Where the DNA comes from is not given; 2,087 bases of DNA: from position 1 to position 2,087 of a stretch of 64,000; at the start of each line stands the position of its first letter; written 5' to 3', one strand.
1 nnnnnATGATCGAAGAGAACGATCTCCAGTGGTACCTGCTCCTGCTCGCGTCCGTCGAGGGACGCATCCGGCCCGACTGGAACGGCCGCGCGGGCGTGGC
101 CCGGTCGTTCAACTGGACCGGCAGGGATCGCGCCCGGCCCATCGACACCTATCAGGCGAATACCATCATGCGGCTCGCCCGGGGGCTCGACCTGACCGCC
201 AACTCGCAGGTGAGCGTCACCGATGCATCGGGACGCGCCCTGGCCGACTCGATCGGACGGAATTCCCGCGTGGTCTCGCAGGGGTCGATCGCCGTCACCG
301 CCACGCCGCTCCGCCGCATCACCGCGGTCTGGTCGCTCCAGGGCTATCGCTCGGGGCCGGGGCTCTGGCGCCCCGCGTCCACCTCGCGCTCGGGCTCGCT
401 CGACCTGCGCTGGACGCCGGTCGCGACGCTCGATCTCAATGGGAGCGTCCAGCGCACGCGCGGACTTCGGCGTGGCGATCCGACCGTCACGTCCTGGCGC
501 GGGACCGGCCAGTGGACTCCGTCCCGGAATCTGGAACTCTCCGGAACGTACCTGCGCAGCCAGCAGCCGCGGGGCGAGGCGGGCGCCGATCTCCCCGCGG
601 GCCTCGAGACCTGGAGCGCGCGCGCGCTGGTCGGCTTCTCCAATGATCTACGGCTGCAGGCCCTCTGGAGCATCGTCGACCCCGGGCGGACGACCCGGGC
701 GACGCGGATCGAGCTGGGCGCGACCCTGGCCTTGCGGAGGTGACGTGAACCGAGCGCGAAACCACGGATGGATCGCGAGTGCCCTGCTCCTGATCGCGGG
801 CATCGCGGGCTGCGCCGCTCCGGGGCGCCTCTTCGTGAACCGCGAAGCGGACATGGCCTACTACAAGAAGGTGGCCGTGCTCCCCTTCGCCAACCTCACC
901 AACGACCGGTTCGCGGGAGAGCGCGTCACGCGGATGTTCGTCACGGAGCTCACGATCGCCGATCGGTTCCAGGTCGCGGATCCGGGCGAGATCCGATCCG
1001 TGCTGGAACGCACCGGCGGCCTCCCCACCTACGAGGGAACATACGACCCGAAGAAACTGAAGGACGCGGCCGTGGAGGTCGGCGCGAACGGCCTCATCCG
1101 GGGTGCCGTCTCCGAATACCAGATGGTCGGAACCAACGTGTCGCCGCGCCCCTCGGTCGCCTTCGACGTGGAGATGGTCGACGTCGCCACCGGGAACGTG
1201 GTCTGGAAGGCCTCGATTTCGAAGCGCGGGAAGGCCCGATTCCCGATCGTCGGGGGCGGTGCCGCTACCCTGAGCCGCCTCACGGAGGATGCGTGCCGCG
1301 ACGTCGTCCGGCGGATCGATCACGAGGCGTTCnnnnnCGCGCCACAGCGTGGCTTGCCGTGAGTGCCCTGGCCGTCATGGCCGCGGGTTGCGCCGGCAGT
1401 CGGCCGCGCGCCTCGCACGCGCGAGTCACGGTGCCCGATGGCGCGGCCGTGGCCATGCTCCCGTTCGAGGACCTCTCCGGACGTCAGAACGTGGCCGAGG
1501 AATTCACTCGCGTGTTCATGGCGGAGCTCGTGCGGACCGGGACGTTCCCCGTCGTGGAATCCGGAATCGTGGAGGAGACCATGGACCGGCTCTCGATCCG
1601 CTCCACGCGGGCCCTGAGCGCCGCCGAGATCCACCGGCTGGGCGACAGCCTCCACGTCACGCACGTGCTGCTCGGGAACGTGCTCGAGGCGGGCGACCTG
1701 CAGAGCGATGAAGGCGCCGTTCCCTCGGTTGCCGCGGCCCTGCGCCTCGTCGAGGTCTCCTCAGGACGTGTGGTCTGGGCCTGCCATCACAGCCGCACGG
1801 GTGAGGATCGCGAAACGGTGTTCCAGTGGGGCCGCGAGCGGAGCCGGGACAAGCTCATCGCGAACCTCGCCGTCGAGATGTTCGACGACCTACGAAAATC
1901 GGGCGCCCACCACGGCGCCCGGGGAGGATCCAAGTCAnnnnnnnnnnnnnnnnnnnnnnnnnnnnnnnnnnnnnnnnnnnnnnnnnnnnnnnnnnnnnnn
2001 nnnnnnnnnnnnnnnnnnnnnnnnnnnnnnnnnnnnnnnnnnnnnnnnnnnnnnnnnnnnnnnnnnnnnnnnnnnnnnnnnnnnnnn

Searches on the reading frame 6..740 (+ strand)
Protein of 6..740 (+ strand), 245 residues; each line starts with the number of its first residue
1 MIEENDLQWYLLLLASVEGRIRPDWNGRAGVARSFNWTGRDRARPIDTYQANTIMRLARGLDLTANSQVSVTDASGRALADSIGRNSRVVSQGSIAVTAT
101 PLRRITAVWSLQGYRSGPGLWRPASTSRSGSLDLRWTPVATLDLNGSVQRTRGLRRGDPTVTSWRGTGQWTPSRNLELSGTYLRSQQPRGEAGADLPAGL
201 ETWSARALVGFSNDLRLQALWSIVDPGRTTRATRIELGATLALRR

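Call 14: search_protein_families(library=pfam, proteins=[window:6-740:+], max_evalue=0.01)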
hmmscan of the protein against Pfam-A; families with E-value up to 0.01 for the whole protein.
window:6-740:+ (245 aa): 0 families

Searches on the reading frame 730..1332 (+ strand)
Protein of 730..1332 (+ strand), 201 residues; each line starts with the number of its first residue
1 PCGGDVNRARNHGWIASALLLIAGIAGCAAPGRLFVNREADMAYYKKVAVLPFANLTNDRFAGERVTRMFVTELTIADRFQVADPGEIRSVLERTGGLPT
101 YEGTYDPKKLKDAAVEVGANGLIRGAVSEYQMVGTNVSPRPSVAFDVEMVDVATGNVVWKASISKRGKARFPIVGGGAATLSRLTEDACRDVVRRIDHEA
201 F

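Call 14: search_protein_families(library=pfam, proteins=[window:730-1332:+], max_evalue=0.01)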
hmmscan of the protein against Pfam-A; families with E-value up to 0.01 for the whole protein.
window:730-1332:+ (201 aa): 1 family
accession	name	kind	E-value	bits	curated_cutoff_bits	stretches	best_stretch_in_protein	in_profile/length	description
PF13036.11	LpoB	-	3.9e-08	33.8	22.3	1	46-160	30-142/147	Peptidoglycan-synthase activator LpoB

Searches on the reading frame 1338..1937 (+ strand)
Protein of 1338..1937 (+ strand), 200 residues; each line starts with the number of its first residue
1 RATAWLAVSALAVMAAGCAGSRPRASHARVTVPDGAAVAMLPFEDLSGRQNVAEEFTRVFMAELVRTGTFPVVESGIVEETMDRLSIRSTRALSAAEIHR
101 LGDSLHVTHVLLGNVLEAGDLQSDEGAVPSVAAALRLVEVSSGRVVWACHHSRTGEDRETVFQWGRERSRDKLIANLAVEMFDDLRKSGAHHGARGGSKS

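Call 14: search_protein_families(library=pfam, proteins=[window:1338-1937:+], max_evalue=0.01)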
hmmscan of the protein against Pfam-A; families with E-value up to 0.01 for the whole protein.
window:1338-1937:+ (200 aa): 3 families
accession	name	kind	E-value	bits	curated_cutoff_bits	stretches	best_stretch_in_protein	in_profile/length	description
PF03783.19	CsgG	-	0.001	18.9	20.8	0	47-152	31-149/210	Curli production assembly/transport component CsgG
PF13036.11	LpoB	-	0.0022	18.4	22.3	1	54-148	48-142/147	Peptidoglycan-synthase activator LpoB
PF04052.18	TolB_N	-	0.0042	17.6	22.4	0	37-82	14-59/106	TolB amino-terminal domain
